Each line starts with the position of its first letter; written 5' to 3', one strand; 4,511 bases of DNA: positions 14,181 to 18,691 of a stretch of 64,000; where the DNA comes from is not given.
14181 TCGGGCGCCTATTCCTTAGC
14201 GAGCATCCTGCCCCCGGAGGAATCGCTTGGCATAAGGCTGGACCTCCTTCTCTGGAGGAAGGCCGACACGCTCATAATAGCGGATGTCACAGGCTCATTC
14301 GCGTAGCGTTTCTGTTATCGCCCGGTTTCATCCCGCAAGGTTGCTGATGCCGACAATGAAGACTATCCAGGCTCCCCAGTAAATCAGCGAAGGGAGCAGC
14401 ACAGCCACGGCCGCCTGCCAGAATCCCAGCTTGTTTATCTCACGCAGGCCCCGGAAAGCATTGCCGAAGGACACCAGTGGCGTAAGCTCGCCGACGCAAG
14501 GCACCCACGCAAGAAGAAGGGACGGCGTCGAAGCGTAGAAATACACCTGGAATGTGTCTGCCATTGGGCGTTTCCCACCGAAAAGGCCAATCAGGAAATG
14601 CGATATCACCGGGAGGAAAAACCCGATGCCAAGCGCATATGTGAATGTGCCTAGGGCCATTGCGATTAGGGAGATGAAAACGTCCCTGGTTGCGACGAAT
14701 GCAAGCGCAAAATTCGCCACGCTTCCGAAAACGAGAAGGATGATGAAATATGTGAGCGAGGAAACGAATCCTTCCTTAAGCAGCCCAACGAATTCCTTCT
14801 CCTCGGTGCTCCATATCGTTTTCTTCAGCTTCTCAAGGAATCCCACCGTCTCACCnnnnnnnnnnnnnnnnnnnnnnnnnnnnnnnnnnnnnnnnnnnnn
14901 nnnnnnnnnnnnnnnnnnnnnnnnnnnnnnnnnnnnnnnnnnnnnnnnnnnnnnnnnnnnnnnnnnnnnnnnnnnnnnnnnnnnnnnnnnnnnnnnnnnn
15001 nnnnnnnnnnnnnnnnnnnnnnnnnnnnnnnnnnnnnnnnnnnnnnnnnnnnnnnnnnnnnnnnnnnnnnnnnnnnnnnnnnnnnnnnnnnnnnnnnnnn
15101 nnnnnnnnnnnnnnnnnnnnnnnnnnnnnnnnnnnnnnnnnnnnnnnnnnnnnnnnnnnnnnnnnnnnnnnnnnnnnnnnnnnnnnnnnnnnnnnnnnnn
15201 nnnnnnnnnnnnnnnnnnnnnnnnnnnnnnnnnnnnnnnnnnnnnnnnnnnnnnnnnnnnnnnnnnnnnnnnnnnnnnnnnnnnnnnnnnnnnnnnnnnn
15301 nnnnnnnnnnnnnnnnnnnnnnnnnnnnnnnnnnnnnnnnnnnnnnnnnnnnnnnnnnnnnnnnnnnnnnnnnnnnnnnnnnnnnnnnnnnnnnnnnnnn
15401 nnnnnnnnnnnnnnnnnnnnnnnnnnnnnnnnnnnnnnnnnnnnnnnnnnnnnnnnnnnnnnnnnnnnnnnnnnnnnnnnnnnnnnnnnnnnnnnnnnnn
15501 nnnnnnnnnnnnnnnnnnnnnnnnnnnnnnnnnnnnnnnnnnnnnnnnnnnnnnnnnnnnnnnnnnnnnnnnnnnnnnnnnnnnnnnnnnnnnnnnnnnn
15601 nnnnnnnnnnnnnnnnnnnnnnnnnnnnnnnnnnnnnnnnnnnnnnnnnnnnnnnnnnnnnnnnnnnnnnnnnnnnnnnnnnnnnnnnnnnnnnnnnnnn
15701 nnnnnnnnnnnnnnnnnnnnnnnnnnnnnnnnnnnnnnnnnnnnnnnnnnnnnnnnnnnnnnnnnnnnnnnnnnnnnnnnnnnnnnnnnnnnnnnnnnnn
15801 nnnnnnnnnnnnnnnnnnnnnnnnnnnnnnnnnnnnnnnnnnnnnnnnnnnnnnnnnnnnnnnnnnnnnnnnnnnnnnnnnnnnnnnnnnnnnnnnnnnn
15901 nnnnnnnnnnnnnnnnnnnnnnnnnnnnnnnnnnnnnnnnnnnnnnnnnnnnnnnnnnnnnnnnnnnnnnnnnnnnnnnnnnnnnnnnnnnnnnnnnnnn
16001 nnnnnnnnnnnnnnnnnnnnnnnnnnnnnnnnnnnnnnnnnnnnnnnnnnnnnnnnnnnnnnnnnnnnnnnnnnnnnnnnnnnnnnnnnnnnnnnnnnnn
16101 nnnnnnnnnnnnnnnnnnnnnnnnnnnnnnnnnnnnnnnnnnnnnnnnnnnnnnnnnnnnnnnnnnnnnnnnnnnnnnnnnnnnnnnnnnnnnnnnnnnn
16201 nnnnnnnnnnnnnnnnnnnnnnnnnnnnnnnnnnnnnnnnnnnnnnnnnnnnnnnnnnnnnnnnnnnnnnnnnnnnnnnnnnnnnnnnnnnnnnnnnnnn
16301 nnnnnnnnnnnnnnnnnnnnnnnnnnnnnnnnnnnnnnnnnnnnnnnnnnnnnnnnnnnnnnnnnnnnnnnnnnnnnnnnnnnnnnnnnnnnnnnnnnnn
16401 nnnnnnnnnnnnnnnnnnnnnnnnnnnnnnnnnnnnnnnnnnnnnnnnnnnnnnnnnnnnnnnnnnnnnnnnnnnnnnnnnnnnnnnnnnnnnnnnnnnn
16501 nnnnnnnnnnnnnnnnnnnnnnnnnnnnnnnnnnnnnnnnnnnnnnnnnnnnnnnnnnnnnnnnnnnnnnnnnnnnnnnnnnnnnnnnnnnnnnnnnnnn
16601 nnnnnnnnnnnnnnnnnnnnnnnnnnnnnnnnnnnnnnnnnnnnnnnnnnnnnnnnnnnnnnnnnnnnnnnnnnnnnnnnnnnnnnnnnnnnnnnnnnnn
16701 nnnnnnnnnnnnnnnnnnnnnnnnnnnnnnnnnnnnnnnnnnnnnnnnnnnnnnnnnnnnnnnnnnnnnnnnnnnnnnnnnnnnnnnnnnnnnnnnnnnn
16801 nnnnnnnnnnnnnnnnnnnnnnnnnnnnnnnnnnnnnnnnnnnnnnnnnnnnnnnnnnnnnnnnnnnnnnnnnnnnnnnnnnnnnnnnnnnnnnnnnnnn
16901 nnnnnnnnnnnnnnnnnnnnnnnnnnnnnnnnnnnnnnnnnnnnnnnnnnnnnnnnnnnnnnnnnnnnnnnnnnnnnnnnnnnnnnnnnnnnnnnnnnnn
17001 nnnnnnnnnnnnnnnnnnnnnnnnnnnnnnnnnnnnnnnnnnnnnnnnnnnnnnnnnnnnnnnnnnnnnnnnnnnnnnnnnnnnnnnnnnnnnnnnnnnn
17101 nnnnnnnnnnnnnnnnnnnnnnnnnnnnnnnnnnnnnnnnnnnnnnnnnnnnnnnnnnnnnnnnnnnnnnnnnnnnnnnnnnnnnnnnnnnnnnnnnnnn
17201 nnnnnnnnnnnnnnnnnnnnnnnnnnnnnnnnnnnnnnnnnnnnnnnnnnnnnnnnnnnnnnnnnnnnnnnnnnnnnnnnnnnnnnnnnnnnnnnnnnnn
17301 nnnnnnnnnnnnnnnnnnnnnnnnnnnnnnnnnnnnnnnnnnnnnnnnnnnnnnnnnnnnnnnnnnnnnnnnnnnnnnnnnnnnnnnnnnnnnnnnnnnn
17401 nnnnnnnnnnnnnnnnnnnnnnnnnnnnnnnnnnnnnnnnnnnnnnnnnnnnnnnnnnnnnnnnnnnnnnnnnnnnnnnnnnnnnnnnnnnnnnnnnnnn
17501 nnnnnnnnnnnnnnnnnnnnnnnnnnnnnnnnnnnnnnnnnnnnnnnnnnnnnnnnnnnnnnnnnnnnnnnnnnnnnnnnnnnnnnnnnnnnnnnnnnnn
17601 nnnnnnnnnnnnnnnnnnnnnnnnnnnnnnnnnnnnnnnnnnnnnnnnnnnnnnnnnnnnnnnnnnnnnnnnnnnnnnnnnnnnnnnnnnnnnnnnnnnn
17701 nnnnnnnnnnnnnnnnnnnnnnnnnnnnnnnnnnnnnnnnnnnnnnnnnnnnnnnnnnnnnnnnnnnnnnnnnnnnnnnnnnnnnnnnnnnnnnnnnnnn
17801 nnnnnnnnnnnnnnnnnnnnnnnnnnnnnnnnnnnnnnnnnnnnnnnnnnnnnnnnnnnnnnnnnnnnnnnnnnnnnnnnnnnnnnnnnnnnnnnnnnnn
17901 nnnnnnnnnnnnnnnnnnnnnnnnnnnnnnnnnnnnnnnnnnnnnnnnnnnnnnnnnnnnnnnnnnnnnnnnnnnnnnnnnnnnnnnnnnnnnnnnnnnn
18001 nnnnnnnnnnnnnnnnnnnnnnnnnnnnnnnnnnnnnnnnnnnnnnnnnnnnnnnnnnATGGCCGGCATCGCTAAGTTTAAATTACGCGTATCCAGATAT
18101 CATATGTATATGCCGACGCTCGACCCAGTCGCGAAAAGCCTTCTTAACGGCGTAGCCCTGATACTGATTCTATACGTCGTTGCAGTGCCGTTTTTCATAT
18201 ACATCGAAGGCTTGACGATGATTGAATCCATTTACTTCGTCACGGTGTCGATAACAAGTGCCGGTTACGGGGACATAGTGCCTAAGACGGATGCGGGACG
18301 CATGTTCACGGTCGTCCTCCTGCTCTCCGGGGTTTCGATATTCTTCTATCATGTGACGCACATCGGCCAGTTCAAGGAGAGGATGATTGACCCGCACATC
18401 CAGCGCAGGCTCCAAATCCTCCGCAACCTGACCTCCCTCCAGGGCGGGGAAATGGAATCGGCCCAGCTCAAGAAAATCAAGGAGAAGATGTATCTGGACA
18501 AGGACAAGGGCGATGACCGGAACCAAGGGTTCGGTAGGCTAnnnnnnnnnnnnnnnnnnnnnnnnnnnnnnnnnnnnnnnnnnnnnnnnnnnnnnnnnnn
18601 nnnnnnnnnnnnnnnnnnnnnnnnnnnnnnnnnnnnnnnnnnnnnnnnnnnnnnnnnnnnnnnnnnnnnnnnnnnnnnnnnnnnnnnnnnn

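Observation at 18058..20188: Four genes chained by 4-nt overlaps: K+ channel, E1-like ThiF, 96-aa protein, PHP phosphoesterase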

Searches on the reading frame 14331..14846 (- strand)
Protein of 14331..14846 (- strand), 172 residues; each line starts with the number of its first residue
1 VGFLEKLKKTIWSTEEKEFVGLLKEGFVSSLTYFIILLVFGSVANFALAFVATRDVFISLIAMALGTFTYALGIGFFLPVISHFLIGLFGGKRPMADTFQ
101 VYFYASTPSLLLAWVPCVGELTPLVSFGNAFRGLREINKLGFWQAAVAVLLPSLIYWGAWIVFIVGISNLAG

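Call 5: search_protein_families(library=pfam, proteins=[window:14331-14846:-], max_evalue=0.01)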
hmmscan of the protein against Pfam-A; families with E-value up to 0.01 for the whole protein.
window:14331-14846:- (172 aa): 1 family
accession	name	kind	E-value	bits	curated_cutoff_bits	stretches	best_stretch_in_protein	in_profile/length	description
PF04893.22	Yip1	-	4.2e-06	27.2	28.6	1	32-156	24-166/173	Yip1 domain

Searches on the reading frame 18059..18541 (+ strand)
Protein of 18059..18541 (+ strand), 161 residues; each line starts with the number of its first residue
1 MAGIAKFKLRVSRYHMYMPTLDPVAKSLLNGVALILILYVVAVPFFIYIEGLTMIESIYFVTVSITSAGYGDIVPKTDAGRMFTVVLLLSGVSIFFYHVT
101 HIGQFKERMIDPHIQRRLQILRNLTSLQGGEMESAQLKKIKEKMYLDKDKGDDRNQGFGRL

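Call 5: search_protein_families(library=pfam, proteins=[window:18059-18541:+], max_evalue=0.01)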
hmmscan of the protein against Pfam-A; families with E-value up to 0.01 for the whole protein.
window:18059-18541:+ (161 aa): 2 families
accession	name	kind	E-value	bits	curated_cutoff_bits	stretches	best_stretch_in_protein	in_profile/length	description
PF07885.22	Ion_trans_2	-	3.8e-17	62.4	22.5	1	35-105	2-76/79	Ion channel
PF00520.37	Ion_trans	-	0.00016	21.4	25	1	35-99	140-226/241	Ion transport protein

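Call 6: search_protein_families(library=ncbifam, proteins=[window:18059-18541:+], max_evalue=0.01)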
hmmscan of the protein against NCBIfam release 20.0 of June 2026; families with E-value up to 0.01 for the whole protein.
window:18059-18541:+ (161 aa): 2 families
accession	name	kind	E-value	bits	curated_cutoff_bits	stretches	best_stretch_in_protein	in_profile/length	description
NF007828.0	PRK10537.1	equivalog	1.8e-10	40.3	425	1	54-102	179-227/403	voltage-gated potassium channel protein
NF040645.1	K_channel_Meth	equivalog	1.6e-07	31.3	300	1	54-92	157-198/203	hyperpolarization-activated voltage-gated potassium channel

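Call 91: search_protein_families(library=padloc, proteins=[window:18059-18541:+], max_evalue=0.01)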
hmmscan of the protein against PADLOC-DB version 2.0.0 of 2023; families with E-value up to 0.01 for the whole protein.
window:18059-18541:+ (161 aa): 0 families
